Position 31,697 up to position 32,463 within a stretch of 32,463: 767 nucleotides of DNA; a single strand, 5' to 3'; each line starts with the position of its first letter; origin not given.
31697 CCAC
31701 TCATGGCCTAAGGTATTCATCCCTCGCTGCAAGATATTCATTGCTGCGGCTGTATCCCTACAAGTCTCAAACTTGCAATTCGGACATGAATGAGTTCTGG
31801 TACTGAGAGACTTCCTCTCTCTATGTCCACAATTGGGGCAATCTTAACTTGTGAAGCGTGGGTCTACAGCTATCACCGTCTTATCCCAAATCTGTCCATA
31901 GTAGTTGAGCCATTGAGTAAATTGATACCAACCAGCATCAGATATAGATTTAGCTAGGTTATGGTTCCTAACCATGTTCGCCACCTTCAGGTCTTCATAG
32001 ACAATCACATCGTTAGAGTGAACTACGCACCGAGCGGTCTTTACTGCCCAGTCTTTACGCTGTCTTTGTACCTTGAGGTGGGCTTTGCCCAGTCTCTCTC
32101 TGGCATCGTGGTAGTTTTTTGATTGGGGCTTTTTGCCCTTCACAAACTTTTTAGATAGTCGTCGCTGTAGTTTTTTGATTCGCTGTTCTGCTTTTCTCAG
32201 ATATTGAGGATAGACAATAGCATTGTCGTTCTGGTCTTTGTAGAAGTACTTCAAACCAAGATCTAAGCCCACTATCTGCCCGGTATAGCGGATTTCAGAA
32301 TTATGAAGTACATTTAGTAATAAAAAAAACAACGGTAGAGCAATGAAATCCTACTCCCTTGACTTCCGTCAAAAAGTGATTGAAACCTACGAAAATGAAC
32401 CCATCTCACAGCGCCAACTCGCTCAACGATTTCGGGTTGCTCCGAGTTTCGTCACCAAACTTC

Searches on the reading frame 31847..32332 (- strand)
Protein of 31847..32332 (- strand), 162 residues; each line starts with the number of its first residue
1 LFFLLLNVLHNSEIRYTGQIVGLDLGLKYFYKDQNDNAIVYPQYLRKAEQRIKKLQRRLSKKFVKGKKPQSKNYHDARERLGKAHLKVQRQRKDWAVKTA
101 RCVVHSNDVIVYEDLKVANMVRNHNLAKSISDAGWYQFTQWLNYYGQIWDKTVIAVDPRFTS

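Call 56: search_protein_families(library=pfam, proteins=[window:31847-32332:-], max_evalue=0.01)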
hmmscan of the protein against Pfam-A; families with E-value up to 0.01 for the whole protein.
window:31847-32332:- (162 aa): 2 families
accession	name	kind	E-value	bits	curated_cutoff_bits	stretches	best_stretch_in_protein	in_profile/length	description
PF01385.25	OrfB_IS605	-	4.3e-19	69.3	30.5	1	17-123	15-119/120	Probable transposase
PF07282.18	Cas12f1-like_TNB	-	0.0009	19.8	26.3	1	135-162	1-28/60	Cas12f1-like, TNB domain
